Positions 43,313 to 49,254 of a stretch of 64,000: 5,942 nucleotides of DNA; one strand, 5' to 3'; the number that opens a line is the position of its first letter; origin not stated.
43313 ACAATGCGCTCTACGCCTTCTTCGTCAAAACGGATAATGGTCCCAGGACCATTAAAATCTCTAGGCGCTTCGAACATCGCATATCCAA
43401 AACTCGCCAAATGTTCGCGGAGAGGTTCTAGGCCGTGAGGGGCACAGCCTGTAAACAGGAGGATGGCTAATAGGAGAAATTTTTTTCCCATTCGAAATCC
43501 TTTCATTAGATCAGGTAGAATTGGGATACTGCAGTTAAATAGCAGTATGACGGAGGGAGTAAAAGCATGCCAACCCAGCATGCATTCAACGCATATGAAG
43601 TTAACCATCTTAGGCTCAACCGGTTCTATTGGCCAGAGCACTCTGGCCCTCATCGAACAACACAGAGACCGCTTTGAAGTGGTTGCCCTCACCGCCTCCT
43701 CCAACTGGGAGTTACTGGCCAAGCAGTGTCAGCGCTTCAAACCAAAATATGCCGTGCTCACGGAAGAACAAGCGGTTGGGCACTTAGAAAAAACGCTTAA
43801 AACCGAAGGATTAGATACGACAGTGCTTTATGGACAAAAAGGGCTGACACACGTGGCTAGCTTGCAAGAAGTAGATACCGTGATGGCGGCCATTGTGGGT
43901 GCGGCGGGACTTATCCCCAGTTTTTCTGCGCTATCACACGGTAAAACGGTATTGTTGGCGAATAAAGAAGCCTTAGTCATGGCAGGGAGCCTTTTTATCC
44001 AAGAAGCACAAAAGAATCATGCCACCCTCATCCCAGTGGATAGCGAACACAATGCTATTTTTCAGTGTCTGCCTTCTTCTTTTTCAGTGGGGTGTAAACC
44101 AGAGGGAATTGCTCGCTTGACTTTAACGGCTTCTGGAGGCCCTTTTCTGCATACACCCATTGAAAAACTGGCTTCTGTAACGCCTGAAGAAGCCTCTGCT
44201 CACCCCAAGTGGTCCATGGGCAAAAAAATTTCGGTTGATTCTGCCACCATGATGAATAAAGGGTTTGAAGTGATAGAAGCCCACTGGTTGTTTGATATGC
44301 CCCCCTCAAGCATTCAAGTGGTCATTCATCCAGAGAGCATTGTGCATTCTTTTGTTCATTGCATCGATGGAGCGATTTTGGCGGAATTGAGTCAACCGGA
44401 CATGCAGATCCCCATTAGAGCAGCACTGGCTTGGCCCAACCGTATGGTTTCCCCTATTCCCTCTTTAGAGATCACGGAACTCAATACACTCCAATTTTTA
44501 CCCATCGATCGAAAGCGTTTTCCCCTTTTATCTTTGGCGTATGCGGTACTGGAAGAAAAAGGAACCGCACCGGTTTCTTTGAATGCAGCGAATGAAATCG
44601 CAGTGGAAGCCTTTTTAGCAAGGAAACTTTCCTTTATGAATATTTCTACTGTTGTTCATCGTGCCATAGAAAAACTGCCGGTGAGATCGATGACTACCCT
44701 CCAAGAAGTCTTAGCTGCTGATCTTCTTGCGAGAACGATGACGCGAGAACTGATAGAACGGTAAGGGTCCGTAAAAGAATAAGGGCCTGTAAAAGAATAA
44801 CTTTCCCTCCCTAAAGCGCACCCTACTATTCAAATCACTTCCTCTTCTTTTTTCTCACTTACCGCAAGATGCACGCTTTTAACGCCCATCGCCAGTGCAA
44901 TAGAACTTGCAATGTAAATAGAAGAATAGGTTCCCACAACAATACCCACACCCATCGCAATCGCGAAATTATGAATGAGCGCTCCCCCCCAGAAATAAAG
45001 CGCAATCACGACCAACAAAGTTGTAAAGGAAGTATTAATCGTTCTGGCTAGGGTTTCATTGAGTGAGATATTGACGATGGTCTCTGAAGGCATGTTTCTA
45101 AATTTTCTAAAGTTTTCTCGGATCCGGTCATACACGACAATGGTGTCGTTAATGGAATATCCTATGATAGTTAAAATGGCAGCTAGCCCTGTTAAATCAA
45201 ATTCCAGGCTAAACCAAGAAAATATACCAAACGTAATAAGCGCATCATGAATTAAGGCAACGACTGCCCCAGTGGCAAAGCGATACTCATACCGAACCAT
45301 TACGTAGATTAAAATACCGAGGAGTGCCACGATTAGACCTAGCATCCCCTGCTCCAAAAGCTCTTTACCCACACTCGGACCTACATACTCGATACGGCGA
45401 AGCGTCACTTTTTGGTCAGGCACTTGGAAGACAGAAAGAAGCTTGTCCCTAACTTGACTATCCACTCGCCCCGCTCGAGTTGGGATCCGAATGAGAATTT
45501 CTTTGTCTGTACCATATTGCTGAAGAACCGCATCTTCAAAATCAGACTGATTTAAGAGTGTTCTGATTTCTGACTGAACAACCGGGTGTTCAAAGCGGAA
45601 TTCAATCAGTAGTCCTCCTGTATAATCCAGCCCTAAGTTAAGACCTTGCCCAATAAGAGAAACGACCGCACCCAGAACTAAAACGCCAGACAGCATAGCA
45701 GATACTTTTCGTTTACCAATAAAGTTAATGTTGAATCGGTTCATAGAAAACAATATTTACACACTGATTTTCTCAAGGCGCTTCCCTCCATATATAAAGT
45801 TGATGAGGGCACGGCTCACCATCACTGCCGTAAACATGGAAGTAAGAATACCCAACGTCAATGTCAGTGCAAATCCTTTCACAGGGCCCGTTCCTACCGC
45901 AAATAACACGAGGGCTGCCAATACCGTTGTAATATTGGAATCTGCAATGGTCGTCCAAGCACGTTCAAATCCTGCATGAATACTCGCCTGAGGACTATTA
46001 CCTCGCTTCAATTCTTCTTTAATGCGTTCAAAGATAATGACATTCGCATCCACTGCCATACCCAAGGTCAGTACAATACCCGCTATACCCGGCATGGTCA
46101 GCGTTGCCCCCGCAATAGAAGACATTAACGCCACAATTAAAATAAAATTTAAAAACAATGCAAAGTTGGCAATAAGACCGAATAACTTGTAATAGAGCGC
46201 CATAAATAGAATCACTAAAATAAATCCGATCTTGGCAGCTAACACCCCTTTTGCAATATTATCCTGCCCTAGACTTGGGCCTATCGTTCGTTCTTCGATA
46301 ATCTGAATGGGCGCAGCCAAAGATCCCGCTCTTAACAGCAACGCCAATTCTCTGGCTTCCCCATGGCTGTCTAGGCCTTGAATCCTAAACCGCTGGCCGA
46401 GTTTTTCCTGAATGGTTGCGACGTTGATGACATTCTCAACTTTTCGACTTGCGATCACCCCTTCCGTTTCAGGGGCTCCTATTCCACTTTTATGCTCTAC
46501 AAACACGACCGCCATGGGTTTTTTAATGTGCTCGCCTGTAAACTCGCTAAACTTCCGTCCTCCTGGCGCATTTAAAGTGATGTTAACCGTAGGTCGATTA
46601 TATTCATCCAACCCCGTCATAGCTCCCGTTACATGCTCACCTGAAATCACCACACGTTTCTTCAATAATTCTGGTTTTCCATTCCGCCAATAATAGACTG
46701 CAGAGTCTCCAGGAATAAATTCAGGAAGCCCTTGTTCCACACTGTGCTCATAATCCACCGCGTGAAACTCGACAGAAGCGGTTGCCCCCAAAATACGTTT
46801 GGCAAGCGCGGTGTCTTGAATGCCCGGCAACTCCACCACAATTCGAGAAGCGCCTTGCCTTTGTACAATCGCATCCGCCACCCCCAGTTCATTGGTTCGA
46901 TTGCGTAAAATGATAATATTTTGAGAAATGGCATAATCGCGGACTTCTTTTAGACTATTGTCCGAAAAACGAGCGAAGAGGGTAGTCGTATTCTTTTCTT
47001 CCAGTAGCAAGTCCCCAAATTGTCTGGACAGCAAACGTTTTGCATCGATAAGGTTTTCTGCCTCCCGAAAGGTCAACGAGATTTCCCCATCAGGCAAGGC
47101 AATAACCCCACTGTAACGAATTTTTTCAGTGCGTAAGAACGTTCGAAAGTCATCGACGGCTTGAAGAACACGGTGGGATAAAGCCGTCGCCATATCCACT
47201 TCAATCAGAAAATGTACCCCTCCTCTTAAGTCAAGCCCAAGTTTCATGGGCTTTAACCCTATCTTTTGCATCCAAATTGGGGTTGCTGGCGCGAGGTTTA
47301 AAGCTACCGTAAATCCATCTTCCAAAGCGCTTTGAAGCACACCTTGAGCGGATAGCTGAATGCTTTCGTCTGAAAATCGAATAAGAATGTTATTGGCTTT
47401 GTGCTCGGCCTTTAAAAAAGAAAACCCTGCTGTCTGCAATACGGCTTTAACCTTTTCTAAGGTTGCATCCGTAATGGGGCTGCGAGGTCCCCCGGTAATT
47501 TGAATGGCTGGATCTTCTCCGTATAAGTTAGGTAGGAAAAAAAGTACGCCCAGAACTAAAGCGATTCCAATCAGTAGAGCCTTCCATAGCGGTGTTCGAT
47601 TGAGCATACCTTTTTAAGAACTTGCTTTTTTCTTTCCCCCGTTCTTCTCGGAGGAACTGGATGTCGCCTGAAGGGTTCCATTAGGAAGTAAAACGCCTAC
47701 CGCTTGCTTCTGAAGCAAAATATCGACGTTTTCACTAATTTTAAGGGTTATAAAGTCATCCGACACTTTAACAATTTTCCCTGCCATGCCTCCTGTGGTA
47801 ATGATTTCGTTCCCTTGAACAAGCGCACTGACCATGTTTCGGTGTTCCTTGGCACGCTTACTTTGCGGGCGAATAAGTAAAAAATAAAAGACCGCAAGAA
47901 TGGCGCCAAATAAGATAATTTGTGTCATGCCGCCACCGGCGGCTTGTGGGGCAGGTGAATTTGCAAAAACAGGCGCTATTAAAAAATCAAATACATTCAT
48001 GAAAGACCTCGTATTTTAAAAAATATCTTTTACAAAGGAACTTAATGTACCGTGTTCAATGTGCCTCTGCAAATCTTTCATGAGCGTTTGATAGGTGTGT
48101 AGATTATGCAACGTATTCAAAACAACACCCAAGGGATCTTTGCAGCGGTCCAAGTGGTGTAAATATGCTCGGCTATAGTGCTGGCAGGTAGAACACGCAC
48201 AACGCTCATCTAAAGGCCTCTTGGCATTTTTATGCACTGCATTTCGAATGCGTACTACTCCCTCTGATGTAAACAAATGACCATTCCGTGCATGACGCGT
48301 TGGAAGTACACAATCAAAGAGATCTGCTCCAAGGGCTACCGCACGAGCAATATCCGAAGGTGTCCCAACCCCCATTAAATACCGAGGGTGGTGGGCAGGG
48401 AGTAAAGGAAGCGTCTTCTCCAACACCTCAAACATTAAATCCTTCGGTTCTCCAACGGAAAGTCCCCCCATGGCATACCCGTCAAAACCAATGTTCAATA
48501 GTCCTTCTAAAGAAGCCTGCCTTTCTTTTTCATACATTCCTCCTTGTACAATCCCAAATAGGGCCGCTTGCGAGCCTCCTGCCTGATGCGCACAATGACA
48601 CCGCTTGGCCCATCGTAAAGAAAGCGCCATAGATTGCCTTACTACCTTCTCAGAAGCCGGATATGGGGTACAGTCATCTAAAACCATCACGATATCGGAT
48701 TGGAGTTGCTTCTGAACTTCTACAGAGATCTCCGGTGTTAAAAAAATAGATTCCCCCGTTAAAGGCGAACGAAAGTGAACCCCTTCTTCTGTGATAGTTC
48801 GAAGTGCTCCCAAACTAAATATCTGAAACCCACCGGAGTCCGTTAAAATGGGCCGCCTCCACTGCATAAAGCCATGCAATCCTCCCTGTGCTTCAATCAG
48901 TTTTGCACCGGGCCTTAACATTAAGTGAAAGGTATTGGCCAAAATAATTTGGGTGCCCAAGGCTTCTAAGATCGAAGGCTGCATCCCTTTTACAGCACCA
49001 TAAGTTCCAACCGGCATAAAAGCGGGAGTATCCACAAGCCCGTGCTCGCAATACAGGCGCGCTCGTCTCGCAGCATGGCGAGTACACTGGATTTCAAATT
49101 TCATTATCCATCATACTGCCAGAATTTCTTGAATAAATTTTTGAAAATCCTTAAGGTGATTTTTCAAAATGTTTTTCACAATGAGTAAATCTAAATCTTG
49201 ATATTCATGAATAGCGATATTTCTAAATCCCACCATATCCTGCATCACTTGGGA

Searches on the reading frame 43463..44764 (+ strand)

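Call 21: search_protein_families(library=pfam, proteins=[window:43463-44764:+], max_evalue=0.001)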
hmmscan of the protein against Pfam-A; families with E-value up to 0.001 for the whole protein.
window:43463-44764:+ (433 aa): 4 families
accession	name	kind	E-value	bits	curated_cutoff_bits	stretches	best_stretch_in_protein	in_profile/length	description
PF02670.22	DXP_reductoisom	-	2.8e-47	161.1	21.7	1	47-175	1-129/129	1-deoxy-D-xylulose 5-phosphate reductoisomerase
PF08436.17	DXP_redisom_C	-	2.2e-38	130.7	26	1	189-277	1-84/84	1-deoxy-D-xylulose 5-phosphate reductoisomerase C-terminal domain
PF13288.12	DXPR_C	-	7e-36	123.4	27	1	309-425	1-114/115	DXP reductoisomerase C-terminal domain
PF03447.22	NAD_binding_3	-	8.7e-05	23.6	24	0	54-107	3-55/116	Homoserine dehydrogenase, NAD binding domain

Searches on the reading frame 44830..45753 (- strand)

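Call 21: search_protein_families(library=pfam, proteins=[window:44830-45753:-], max_evalue=0.001)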
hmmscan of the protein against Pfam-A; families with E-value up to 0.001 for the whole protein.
window:44830-45753:- (307 aa): 2 families
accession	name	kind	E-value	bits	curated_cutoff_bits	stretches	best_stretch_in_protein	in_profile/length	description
PF02355.23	SecD_SecF_C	-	1.9e-69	233.3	20.5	1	113-290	10-187/189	Protein export membrane protein SecD/SecF, C-terminal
PF07549.19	Sec_GG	-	1.4e-08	34.4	20.3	1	31-58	1-28/28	SecD/SecF GG Motif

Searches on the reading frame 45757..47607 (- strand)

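Call 21: search_protein_families(library=pfam, proteins=[window:45757-47607:-], max_evalue=0.001)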
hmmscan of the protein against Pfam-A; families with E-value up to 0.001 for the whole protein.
window:45757-47607:- (616 aa): 6 families
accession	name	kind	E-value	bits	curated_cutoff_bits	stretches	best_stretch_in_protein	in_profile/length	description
PF22599.2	SecDF_P1_head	-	8e-32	109.9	27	1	305-432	4-114/114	SecDF, P1 head subdomain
PF13721.11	SecD-TM1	-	6.9e-31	107.2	30.5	1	2-103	1-103/103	SecD export protein N-terminal TM region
PF21760.3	SecD_1st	-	1.1e-23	82.8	27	1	227-285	1-59/60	Protein translocase subunit SecDF, P1 domain, N-terminal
PF02355.23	SecD_SecF_C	-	1.6e-17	64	20.5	1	434-604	13-185/189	Protein export membrane protein SecD/SecF, C-terminal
PF03176.21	MMPL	-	2.9e-07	30.2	20.5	1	458-602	154-299/333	MMPL family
PF07549.19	Sec_GG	-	1.2e-06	28.3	20.3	1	117-140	4-27/28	SecD/SecF GG Motif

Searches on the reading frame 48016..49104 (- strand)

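Call 21: search_protein_families(library=pfam, proteins=[window:48016-49104:-], max_evalue=0.001)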
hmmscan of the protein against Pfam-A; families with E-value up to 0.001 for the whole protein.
window:48016-49104:- (362 aa): 1 family
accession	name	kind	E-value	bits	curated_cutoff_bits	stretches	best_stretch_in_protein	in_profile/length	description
PF01702.25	TGT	-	3.8e-151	503.6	26.3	1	11-361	2-351/357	Queuine tRNA-ribosyltransferase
